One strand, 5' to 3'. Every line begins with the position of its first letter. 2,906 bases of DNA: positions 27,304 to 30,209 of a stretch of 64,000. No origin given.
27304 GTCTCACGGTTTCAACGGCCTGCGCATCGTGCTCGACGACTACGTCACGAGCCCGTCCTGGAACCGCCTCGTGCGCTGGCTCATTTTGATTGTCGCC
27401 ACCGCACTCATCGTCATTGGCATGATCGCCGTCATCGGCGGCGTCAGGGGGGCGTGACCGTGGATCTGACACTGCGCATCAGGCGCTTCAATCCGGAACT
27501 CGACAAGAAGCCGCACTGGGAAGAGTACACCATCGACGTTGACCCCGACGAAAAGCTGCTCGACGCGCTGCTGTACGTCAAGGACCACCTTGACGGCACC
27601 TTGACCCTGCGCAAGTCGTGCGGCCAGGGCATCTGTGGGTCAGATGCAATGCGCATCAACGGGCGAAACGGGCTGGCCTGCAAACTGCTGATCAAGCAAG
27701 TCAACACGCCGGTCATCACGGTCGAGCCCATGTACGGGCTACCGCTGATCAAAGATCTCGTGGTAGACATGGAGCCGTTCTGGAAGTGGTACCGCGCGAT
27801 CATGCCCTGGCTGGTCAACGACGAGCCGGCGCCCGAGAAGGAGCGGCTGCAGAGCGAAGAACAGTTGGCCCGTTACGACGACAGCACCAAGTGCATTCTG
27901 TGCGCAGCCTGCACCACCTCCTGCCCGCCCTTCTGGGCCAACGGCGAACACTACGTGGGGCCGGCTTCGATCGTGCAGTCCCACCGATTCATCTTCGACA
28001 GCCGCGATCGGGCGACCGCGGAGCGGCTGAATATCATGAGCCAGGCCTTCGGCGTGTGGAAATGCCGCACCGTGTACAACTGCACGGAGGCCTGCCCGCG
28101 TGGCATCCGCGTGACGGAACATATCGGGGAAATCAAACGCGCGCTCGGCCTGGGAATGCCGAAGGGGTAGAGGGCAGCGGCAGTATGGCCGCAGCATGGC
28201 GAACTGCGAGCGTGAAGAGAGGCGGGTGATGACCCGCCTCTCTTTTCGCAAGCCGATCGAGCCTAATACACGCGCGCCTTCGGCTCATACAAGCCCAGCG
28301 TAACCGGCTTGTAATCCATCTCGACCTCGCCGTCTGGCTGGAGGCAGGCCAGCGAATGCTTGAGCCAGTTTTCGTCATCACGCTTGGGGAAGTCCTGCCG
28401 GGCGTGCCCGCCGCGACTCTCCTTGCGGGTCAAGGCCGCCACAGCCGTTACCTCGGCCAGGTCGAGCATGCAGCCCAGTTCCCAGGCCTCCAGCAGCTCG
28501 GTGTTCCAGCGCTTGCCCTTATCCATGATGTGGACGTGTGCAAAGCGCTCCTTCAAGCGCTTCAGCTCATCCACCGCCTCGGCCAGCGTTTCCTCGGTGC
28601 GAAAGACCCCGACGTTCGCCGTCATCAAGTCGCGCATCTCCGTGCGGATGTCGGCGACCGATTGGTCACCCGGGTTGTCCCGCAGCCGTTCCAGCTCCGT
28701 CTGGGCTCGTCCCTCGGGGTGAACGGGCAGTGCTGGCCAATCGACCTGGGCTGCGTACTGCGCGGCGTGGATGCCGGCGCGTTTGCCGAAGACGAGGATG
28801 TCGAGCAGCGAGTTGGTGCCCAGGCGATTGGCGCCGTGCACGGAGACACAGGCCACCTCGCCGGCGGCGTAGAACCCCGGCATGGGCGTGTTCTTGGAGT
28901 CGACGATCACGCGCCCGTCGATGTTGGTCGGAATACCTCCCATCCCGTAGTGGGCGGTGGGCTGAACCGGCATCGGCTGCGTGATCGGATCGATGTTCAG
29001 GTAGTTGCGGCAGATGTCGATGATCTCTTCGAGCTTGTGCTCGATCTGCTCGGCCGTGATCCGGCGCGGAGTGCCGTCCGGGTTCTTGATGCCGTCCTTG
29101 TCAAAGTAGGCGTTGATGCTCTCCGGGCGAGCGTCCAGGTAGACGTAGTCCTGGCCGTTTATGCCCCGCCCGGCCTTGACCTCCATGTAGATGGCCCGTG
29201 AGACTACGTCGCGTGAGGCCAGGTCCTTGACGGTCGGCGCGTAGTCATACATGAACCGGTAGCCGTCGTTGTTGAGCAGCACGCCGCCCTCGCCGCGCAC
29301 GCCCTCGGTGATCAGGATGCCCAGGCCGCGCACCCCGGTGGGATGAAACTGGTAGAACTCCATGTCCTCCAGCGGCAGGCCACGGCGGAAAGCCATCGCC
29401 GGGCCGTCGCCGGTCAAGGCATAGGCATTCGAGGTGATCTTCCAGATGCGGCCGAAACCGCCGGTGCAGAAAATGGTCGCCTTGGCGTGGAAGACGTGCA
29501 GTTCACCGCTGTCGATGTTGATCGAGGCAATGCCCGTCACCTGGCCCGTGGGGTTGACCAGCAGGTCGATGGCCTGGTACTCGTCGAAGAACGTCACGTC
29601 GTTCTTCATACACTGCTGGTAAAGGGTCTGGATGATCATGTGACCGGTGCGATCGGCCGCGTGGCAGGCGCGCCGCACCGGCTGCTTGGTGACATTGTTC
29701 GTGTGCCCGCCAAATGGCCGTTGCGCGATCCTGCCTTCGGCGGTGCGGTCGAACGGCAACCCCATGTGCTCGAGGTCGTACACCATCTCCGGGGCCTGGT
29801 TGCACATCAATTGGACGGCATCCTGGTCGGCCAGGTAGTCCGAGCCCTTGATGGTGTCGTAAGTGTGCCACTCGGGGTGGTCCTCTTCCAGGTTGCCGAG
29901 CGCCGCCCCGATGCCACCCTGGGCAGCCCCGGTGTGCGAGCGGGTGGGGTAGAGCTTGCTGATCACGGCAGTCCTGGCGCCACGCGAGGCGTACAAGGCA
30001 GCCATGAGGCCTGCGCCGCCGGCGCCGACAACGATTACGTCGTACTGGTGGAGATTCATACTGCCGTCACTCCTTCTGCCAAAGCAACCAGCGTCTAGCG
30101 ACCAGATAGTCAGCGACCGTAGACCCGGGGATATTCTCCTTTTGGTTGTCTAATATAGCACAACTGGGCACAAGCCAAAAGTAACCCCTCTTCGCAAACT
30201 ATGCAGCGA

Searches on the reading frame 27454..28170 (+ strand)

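Call 48: search_protein_families(library=pfam, proteins=[window:27454-28170:+], max_evalue=0.00001)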
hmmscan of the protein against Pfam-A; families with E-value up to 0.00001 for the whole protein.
window:27454-28170:+ (238 aa): 5 families
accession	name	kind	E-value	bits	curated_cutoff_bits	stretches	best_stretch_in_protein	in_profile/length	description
PF13085.11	Fer2_3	-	9.4e-34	116.1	27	1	6-110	1-106/107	2Fe-2S iron-sulfur cluster binding domain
PF13237.11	Fer4_10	-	1.1e-12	48.2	25.5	1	141-215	3-53/53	4Fe-4S dicluster domain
PF13183.11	Fer4_8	-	1.3e-10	42.1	27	1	145-218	3-68/68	4Fe-4S dicluster domain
PF13534.11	Fer4_17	-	6.8e-07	30.2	22.2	1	146-218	1-60/61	4Fe-4S dicluster domain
PF13187.11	Fer4_9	-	2.1e-06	28.1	27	0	146-217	1-50/52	4Fe-4S dicluster domain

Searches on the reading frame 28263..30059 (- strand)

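Call 48: search_protein_families(library=pfam, proteins=[window:28263-30059:-], max_evalue=0.00001)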
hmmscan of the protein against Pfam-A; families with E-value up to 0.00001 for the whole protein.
window:28263-30059:- (598 aa): 5 families
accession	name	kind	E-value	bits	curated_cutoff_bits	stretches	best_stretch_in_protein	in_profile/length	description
PF00890.30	FAD_binding_2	-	4.5e-113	379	20.4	1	7-418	1-414/414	FAD binding domain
PF02910.25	Succ_DH_flav_C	-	2.3e-48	163.8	20.8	1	472-598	1-130/130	Fumarate reductase flavoprotein C-term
PF01266.30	DAO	-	3.2e-10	40.5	27.9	1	7-206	1-209/353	FAD dependent oxidoreductase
PF03486.20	HI0933_like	-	3.8e-06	27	50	0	7-35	2-31/244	HI0933-like protein Rossmann domain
PF07992.20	Pyr_redox_2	-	9.4e-06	25.7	26.1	0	6-34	1-30/291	Pyridine nucleotide-disulphide oxidoreductase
